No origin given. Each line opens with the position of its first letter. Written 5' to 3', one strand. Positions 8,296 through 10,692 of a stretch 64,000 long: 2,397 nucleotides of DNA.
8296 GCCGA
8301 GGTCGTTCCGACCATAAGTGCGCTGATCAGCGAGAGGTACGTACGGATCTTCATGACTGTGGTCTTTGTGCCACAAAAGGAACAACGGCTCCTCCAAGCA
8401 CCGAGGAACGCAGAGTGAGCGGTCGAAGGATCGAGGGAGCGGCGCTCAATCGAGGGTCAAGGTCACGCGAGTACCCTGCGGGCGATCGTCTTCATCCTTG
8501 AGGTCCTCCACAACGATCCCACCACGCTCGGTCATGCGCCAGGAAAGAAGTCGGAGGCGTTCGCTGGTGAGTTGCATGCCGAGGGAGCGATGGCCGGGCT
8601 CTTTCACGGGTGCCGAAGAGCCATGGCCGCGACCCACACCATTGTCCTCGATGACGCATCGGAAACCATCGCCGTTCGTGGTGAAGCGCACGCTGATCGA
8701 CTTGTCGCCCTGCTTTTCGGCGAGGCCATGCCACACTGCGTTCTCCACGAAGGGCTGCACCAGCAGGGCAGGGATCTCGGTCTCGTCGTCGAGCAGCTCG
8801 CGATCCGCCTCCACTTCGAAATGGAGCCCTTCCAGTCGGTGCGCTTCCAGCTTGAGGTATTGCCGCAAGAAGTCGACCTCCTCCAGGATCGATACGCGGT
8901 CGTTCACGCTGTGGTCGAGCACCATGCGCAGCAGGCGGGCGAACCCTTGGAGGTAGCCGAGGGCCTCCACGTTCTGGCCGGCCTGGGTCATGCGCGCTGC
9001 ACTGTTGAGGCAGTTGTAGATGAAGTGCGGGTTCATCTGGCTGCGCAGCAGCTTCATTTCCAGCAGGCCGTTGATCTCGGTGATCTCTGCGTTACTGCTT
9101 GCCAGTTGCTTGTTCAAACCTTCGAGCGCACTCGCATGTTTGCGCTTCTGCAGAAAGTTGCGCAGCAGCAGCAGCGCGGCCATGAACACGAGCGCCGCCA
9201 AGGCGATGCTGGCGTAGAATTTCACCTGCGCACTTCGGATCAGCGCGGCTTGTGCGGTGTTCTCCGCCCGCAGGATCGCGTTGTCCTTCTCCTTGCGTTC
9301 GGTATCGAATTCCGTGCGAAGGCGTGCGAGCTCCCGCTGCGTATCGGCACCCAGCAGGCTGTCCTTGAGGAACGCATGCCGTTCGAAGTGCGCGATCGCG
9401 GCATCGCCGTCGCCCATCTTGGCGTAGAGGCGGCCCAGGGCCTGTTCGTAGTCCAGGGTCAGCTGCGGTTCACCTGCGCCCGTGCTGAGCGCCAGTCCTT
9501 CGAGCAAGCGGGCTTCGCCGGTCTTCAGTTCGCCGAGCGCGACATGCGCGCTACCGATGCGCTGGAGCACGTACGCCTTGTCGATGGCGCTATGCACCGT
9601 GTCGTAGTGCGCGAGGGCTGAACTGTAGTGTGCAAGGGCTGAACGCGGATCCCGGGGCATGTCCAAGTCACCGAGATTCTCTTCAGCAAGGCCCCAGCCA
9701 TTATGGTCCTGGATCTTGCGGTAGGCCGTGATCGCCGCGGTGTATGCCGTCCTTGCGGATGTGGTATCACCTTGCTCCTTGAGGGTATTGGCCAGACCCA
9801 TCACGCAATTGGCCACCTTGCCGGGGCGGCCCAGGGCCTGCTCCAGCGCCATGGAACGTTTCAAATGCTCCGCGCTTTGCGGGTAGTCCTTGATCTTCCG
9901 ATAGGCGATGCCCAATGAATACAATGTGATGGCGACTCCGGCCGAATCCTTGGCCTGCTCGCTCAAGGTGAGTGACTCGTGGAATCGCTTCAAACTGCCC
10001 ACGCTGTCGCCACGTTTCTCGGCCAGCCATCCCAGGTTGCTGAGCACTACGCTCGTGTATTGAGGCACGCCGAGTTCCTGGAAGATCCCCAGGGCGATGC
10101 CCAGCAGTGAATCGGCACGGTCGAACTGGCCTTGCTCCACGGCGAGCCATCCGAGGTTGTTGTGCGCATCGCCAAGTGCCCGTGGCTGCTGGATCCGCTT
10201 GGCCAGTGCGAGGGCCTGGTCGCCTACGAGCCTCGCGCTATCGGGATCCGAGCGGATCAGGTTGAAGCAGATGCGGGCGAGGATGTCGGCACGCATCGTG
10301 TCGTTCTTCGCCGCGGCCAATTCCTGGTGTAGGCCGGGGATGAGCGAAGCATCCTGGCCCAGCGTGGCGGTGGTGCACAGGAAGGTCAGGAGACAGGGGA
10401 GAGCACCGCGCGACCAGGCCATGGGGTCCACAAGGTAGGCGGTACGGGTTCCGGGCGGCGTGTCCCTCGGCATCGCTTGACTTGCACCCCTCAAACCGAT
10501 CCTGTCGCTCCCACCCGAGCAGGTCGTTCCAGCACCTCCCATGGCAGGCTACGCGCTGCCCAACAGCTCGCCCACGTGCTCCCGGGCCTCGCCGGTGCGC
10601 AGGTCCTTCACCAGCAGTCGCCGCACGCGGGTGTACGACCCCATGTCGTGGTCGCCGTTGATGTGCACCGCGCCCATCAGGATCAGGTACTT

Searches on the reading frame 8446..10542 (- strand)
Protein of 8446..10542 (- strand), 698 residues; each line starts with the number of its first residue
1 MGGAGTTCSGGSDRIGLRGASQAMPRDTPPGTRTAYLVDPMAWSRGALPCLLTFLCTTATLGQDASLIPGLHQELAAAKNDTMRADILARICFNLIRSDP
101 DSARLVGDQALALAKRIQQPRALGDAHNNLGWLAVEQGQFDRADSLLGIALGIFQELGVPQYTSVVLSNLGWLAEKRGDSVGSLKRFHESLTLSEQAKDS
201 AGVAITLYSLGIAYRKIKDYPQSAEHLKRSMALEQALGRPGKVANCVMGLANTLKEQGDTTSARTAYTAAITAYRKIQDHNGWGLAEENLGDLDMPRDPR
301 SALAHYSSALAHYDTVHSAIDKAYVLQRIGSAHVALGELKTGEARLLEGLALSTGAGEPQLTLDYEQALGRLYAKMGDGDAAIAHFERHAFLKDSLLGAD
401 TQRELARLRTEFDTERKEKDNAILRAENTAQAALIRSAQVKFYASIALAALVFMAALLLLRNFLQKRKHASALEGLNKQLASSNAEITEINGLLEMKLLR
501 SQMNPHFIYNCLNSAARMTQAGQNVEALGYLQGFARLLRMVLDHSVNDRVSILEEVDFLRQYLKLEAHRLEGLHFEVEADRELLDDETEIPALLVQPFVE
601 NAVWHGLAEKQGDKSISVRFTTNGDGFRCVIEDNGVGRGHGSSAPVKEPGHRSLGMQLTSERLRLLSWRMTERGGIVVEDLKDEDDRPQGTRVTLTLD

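Call 55: search_protein_families(library=pfam, proteins=[window:8446-10542:-], max_evalue=0.00001)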
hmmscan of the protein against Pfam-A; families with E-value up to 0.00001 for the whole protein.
window:8446-10542:- (698 aa): 8 families
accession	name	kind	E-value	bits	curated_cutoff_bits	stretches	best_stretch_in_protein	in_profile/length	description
PF13424.12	TPR_12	-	4e-23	81.8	30.1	1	163-233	2-74/77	Tetratricopeptide repeat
PF06580.19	His_kinase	-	4.2e-19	69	25.2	1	495-571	2-78/81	Histidine kinase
PF13176.12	TPR_7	-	5.2e-13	48.4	27.9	0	368-389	4-25/36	Tetratricopeptide repeat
PF07719.23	TPR_2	-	3.1e-12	46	27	0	206-234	3-31/34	Tetratricopeptide repeat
PF00515.34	TPR_1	-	1.3e-11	44.2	27.8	0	204-233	1-30/34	Tetratricopeptide repeat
PF13374.12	TPR_10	-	2.5e-10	40.5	27.5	0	243-276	1-34/42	Tetratricopeptide repeat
PF13181.12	TPR_8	-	1.8e-07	31.2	25.7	0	249-275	6-32/34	Tetratricopeptide repeat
PF13174.12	TPR_6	-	2.4e-06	28.2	26.3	0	249-274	5-30/33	Tetratricopeptide repeat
